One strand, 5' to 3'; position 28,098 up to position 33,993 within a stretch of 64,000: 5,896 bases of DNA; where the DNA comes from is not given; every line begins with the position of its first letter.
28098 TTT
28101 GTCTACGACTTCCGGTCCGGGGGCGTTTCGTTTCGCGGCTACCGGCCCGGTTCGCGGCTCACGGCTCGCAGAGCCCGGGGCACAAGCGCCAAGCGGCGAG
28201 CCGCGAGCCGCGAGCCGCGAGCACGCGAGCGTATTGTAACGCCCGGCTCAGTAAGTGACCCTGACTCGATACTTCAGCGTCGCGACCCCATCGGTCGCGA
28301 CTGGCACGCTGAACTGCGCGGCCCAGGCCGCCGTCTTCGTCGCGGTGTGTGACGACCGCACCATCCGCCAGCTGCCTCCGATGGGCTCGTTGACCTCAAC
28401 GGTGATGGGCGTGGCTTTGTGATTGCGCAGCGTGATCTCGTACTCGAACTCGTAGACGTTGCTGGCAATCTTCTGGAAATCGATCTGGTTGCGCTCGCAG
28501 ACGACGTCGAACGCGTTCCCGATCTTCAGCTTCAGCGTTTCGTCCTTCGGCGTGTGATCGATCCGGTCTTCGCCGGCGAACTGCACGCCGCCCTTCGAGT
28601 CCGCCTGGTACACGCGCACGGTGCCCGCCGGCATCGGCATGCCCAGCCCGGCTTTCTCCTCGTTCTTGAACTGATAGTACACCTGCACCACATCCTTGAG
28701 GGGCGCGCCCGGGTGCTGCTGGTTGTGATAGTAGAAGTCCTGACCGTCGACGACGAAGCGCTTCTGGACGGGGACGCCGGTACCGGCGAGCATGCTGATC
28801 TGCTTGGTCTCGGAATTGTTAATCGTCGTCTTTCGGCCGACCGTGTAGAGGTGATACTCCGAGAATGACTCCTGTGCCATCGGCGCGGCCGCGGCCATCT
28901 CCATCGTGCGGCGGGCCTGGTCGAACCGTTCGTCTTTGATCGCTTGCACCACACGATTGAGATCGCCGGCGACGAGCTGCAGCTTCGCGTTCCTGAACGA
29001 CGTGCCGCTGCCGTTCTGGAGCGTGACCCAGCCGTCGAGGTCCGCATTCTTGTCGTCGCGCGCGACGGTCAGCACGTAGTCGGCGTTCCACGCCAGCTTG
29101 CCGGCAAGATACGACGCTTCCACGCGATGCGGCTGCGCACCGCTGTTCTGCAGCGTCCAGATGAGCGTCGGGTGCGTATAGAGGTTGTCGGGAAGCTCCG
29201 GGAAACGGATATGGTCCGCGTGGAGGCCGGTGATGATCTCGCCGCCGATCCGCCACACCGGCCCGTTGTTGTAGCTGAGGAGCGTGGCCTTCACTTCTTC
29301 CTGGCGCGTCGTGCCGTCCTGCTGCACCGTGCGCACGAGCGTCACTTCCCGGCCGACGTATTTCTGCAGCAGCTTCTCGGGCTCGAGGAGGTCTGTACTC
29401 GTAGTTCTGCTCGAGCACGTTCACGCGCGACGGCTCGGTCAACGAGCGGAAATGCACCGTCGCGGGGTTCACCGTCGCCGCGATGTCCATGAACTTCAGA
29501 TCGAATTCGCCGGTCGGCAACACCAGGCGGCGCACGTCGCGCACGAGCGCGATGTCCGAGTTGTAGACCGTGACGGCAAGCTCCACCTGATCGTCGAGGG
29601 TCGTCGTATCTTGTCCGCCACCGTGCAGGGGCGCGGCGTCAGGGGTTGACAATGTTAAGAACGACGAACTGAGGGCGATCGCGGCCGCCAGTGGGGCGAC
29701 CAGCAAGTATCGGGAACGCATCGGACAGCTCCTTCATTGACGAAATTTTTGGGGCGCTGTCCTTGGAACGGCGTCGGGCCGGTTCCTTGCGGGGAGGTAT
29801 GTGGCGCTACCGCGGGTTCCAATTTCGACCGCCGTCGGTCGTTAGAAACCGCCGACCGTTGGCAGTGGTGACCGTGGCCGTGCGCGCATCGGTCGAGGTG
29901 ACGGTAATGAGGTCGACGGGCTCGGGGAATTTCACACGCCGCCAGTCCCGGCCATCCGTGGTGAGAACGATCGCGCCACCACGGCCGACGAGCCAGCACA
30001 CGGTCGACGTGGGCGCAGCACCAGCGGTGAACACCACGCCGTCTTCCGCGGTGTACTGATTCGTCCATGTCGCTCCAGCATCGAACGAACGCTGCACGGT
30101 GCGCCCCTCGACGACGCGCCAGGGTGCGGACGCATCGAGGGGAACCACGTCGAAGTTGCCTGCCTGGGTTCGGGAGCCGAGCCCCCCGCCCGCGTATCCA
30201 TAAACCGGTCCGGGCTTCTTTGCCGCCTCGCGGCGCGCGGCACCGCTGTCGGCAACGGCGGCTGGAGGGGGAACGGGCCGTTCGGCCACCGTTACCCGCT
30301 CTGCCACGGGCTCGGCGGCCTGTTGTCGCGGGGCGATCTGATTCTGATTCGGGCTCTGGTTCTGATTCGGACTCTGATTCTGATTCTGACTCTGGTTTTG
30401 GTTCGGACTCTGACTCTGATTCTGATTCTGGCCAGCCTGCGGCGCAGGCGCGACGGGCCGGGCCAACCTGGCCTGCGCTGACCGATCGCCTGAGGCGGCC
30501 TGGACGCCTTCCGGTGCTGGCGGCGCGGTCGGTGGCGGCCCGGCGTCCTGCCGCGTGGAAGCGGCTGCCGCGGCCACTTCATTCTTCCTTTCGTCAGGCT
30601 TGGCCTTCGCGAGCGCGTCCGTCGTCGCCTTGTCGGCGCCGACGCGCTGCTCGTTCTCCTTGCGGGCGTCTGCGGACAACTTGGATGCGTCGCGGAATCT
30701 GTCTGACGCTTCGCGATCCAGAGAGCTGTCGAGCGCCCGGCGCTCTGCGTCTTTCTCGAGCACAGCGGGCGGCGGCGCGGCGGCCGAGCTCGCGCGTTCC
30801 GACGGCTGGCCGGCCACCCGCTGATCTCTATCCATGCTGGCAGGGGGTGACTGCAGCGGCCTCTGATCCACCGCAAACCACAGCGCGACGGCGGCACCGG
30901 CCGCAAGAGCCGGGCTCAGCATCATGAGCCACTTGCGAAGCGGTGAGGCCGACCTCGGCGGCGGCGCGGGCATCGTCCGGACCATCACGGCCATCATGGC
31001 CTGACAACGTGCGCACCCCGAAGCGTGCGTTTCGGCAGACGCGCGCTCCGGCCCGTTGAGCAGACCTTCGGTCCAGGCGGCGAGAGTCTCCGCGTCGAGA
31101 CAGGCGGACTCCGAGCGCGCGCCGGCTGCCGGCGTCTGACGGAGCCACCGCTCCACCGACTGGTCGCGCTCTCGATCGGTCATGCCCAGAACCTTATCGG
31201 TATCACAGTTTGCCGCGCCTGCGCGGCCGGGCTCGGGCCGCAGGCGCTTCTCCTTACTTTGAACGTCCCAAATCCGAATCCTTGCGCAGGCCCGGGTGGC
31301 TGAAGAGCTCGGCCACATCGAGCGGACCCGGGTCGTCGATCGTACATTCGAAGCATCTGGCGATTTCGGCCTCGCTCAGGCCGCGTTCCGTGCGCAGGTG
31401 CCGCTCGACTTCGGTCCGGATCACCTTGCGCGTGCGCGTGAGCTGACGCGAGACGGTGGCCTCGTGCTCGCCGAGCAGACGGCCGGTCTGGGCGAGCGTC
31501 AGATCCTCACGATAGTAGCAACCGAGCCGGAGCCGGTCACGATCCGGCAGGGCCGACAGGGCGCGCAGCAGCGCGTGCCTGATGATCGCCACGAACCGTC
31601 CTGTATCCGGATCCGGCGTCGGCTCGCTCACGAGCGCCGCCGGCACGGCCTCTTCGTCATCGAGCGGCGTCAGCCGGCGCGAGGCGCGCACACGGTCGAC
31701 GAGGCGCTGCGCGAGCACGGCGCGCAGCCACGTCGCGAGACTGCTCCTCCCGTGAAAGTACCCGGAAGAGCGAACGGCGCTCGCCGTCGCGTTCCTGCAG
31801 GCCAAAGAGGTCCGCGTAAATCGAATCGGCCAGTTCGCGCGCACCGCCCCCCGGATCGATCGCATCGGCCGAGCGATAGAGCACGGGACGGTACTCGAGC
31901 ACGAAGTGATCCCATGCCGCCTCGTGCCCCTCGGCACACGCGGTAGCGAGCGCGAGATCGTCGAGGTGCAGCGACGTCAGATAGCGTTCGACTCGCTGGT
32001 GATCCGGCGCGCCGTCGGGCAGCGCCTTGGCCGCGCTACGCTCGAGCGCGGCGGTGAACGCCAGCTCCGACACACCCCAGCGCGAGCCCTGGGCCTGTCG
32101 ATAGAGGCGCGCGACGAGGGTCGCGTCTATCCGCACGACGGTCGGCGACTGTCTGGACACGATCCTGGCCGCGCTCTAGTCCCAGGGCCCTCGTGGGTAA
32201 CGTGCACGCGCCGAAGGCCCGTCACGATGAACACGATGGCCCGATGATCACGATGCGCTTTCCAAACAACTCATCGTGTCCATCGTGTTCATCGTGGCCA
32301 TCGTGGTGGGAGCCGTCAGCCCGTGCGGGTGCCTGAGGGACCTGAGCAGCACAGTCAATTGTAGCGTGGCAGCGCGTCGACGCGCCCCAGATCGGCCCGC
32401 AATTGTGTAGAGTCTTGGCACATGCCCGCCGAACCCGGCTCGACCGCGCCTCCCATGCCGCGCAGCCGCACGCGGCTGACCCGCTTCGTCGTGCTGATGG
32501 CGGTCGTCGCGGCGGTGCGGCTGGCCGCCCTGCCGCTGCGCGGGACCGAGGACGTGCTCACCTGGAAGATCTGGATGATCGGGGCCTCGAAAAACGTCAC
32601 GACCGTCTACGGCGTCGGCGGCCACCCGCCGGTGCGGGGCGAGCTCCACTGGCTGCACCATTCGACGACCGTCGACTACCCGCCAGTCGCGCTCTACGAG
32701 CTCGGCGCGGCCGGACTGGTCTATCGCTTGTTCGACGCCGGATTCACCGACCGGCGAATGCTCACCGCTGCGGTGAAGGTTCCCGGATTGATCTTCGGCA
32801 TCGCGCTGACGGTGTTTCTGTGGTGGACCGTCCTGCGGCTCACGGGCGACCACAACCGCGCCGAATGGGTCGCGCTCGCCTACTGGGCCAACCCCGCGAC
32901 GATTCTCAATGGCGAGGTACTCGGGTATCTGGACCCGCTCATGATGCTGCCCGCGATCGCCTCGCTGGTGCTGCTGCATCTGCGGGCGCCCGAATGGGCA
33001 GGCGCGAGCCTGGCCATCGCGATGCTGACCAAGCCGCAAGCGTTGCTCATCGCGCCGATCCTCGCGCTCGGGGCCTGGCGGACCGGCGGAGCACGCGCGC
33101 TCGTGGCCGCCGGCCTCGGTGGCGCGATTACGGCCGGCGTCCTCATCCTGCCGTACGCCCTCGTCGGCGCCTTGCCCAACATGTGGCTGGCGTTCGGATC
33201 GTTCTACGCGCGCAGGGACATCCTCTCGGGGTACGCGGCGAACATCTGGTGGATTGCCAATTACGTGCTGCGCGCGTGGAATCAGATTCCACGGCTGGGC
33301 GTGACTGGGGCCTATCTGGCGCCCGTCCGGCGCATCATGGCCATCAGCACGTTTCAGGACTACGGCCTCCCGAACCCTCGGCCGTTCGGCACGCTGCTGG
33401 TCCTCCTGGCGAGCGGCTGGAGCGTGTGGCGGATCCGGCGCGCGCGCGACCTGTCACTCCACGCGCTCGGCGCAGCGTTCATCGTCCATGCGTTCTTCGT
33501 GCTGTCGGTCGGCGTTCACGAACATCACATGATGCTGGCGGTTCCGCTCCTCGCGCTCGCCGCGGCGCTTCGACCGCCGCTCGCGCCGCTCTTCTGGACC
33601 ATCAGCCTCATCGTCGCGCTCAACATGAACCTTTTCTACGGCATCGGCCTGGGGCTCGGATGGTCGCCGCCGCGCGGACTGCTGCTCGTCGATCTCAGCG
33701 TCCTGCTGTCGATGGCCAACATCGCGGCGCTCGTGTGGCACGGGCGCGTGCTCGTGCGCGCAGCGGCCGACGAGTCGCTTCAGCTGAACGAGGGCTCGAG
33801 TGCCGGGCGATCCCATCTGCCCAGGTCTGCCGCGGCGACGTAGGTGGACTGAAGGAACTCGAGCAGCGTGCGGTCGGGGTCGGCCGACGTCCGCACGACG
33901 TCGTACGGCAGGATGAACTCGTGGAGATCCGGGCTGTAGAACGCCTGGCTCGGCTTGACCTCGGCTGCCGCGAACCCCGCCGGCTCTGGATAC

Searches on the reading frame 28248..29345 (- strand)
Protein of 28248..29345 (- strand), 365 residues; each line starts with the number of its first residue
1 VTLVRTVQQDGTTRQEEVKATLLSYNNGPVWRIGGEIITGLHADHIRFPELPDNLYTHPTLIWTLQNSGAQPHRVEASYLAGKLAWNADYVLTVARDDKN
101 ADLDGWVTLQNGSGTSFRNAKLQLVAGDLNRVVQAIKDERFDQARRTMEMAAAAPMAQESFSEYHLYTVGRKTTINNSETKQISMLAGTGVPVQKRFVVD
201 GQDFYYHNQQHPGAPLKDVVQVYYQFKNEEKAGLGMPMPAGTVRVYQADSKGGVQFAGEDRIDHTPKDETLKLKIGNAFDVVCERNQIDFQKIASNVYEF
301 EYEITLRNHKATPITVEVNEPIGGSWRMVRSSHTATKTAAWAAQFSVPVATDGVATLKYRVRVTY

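Call 10: search_protein_families(library=pfam, proteins=[window:28248-29345:-])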
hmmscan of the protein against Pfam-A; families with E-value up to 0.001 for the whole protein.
window:28248-29345:- (365 aa): 1 family
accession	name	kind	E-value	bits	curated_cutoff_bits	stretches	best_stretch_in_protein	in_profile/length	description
PF13598.12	DUF4139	-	2e-09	37.9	31.8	1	76-322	2-153/205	Domain of unknown function (DUF4139)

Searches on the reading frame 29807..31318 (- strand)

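Call 33: search_protein_families(library=pfam, proteins=[window:29807-31318:-], max_evalue=0.01)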
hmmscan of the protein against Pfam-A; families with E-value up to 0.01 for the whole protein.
window:29807-31318:- (503 aa): 3 families
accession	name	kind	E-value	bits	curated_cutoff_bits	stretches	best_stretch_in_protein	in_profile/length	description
PF14870.12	PSII_BNR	-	6.1e-07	29.4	27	1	389-501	21-138/303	Photosynthesis system II assembly factor YCF48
PF02012.26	BNR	-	0.00041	20.4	27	0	491-501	1-11/12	BNR/Asp-box repeat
PF15902.12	Sortilin-Vps10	-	0.0036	16.6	33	1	407-501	2-110/446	Sortilin, neurotensin receptor 3,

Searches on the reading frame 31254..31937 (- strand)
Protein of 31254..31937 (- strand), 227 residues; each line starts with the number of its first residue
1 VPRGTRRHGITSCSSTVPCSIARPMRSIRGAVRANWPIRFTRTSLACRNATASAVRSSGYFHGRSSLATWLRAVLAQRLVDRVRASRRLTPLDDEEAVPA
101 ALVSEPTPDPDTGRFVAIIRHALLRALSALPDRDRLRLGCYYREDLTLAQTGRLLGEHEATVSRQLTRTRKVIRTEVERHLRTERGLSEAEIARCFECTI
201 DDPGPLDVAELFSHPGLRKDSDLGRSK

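Call 33: search_protein_families(library=pfam, proteins=[window:31254-31937:-], max_evalue=0.01)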
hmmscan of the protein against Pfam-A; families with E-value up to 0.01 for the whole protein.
window:31254-31937:- (227 aa): 3 families
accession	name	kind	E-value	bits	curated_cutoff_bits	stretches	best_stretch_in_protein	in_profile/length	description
PF04545.22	Sigma70_r4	-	2.8e-07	30.4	24.1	1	126-174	1-49/50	Sigma-70, region 4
PF08281.18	Sigma70_r4_2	-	2.7e-06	27.4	25.7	1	121-171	2-52/54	Sigma-70, region 4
PF13936.12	HTH_38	-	0.0044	17.2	27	0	133-168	8-43/44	Helix-turn-helix domain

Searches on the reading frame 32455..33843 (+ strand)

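Call 10: search_protein_families(library=pfam, proteins=[window:32455-33843:+])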
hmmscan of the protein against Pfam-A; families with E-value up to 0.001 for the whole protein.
window:32455-33843:+ (462 aa): 1 family
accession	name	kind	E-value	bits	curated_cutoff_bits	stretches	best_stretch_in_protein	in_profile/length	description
PF09594.16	GT87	-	0.00054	20.2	25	1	115-342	27-231/237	Glycosyltransferase family 87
